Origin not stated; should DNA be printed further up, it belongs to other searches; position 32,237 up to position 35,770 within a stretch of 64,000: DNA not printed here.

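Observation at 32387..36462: Minimal AddAB-like pair: helicase-nuclease plus a 279-aa Cas4-like Fe-S nuclease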

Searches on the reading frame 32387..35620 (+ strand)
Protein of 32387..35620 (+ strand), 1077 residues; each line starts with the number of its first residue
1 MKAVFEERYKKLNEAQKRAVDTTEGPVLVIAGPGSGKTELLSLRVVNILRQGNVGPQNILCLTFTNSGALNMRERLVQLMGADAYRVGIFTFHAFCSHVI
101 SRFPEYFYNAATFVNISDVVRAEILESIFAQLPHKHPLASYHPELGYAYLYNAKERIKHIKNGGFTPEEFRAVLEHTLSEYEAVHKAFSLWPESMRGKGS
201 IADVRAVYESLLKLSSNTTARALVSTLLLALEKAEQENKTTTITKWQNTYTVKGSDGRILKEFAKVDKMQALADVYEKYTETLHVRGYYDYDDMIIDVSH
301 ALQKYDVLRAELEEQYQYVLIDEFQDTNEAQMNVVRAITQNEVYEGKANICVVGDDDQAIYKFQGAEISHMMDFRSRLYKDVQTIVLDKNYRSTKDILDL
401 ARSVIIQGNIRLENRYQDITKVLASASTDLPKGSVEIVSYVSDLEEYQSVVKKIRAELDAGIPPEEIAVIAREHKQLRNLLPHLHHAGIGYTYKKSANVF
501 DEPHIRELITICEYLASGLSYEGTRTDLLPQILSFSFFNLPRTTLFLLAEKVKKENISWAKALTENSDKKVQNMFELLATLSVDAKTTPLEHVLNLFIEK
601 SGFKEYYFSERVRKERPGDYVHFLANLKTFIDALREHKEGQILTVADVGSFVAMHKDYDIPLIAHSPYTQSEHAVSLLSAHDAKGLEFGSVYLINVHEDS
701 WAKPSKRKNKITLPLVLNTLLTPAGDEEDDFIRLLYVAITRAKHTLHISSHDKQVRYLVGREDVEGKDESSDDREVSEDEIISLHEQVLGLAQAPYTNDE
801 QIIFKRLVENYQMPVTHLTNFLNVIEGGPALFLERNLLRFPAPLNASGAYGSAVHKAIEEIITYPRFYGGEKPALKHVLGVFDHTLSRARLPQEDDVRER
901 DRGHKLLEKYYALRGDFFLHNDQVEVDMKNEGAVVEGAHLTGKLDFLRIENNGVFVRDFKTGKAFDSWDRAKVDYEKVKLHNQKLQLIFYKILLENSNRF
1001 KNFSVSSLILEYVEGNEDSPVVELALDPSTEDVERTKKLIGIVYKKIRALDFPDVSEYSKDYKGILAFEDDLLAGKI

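Call 3: search_protein_families(library=pfam, proteins=[window:32387-35620:+], max_evalue=0.1)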
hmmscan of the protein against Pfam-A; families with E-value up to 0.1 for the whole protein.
window:32387-35620:+ (1077 aa): 11 families
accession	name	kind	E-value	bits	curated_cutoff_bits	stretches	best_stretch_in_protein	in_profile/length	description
PF00580.27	UvrD-helicase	-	1.8e-62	211.9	23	1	12-376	1-268/271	UvrD/REP helicase N-terminal domain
PF13361.12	UvrD_C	-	6.5e-30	105.2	25.6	1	385-752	1-349/350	UvrD-like helicase C-terminal domain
PF13245.12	AAA_19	-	1.7e-19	70.8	25.1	1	16-363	1-133/134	AAA domain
PF12705.13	PDDEXK_1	-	4.6e-11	43.6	22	1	832-1052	17-229/247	PD-(D/E)XK nuclease superfamily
PF13538.12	UvrD_C_2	-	6.9e-08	32.7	27.4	1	723-748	26-51/52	UvrD-like helicase C-terminal domain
PF13604.12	AAA_30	-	4.9e-06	26.8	27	1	239-394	31-157/191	AAA domain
PF13401.12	AAA_22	-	0.00076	20.2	27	0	239-345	18-111/130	AAA domain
PF13087.12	AAA_12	-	0.002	18.2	27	0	380-488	11-113/195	AAA domain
PF00270.35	DEAD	-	0.01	16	26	1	14-81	2-70/167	DEAD/DEAH box helicase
PF01443.25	Viral_helicase1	-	0.03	14.6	21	0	662-748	161-226/228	Viral superfamily 1 RNA helicase core domain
PF13191.12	AAA_16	-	0.055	14.4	32.6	0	7-43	7-42/167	AAA ATPase domain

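Call 4: search_protein_families(library=ncbifam, proteins=[window:32387-35620:+], max_evalue=0.1)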
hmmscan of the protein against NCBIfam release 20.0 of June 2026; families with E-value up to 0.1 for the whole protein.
window:32387-35620:+ (1077 aa): 16 families
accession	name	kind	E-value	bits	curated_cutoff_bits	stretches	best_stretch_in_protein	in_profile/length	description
TIGR01073.1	pcrA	equivalog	3.1e-81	273.8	911.2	2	263-764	157-621/725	DNA helicase PcrA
TIGR01075.1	uvrD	equivalog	5.7e-66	223.2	1144.45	2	222-763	116-620/715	DNA helicase II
NF008743.0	PRK11773.1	equivalog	2.6e-65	221.1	965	2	223-765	122-627/720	DNA helicase II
TIGR01074.1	rep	equivalog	4.1e-60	203.8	951.45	2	234-757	129-618/668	DNA helicase Rep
NF008172.0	PRK10919.1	equivalog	4.6e-41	140.8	1168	2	229-412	125-298/673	DNA helicase Rep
NF008276.0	PRK11054.1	equivalog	1.8e-40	139.1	543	3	250-436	372-547/684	DNA helicase IV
TIGR00609.1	recB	equivalog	1.3e-38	132.8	696.05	2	178-399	227-449/1175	exodeoxyribonuclease V subunit beta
TIGR02784.1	addA_alphas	equivalog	1.4e-36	126.3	860.75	3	195-442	269-529/1138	double-strand break repair helicase AddA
NF010485.0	PRK13909.1-2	equivalog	1e-32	113.3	650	2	260-518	272-527/909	RecB-like helicase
NF010487.0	PRK13909.1-4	equivalog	2.4e-30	105.5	759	2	306-510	318-521/924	RecB-like helicase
TIGR02785.1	addA_Gpos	equivalog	6.5e-28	97.1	707.65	2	237-402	302-477/1234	helicase-exonuclease AddAB subunit AddA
NF008128.0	PRK10876.1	equivalog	3.7e-15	54.7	1697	1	269-399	329-455/1181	exodeoxyribonuclease V subunit beta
NF041464.1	HelD_BACSU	equivalog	6.9e-15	54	419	1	307-522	538-727/779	RNA polymerase recycling motor HelD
TIGR01447.1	recD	equivalog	0.0004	19.1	310.15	0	734-761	558-585/597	exodeoxyribonuclease V subunit alpha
TIGR00376.1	TIGR00376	hypoth_equivalog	0.00058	18.4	348.9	1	6-87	153-232/639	IGHMBP2 family helicase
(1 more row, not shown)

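Call 5: search_protein_families(library=padloc, proteins=[window:32387-35620:+], max_evalue=0.1)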
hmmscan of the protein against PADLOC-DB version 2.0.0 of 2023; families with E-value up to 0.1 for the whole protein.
window:32387-35620:+ (1077 aa): 54 families (the best 25 are shown)
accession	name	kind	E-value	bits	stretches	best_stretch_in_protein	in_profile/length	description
PDLC00114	GajB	-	6.3e-75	251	2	218-753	116-614/635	UrvD helicase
PDLC03802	RTasHel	-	2.5e-69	232.8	3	233-479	129-329/675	DRT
PDLC00117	GajB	-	5.4e-64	214.7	2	263-752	166-576/604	UrvD helicase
PDLC00132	GajB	-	2.1e-59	199.8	2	238-752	137-602/625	UrvD helicase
PDLC00127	GajB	-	6e-54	181.5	3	231-487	122-360/594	UrvD helicase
PDLC00103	GajB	-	8.3e-49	165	3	287-539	183-423/612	UrvD helicase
PDLC00119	GajB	-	5.5e-43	145.8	3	255-402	158-297/565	UrvD helicase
PDLC00107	GajB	-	7.7e-38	128.5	3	259-493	159-375/587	UrvD helicase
PDLC00134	GajB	-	3e-37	126.7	2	300-494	197-380/431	UrvD helicase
PDLC00130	GajB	-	3.4e-36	122.7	3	274-406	164-291/589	UrvD helicase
PDLC00121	GajB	-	1.9e-31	107.3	2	250-515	143-383/565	UrvD helicase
PDLC00116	GajB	-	3.4e-31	106.6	2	22-118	22-119/557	UrvD helicase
PDLC00138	GajB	-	1.2e-30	104.8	3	279-484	184-373/581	UrvD helicase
PDLC00129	GajB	-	3.4e-30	103.2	2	246-484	155-368/594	UrvD helicase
PDLC00144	GajB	-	2.6e-29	100.2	3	12-104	15-109/559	UrvD helicase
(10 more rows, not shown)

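Call 7: search_solved_structures(query=window:32387-35620:+, max_evalue=0.001)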
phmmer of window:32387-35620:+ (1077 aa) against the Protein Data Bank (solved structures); distinct sequences matched with E-value up to 0.001: 21.
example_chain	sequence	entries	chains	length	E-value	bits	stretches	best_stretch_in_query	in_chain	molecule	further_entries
1pjr_A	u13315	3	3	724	1.2e-50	175.6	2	270-760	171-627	PCRA | ATP-DEPENDENT HELICASE PCRA | HELICASE PCRA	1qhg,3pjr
2pjr_A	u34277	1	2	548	1.2e-47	165.7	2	270-516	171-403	PROTEIN (HELICASE PCRA)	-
9dci_A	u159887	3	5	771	2.3e-47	164.8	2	267-513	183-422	ATP-dependent DNA helicase UvrD1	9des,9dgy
3lfu_A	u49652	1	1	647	1.5e-39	138.9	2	271-704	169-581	DNA helicase II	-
2is1_A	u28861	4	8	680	5e-39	137.2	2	270-704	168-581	DNA helicase II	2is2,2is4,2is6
4c2u_A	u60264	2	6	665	6.4e-38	133.5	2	269-754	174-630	DNA HELICASE II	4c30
4c2t_A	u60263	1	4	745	1e-37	132.8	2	269-754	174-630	DNA HELICASE II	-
1uaa_A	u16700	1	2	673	3.6e-31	111.2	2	232-412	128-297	PROTEIN (ATP-DEPENDENT DNA HELICASE REP.)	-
1qhh_B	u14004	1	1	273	4e-24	87.8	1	271-516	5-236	PROTEIN (PCRA (SUBUNIT))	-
1qhh_A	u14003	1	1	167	8.6e-22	80.1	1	5-104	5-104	PROTEIN (PCRA (SUBUNIT))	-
6ppu_B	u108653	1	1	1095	1.1e-14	56.5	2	16-83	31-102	UvrD/REP helicase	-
6ppr_B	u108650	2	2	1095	1.2e-14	56.5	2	16-83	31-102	UvrD/REP helicase | DNA 3'-5' helicase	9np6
7sjr_B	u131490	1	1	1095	3e-14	55.1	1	16-83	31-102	DNA helicase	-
3u44_A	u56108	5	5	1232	4.6e-14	54.5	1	312-404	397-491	ATP-dependent helicase/nuclease subunit A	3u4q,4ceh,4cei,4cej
6ppj_B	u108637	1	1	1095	8.5e-14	53.6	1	16-83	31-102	UvrD/REP helicase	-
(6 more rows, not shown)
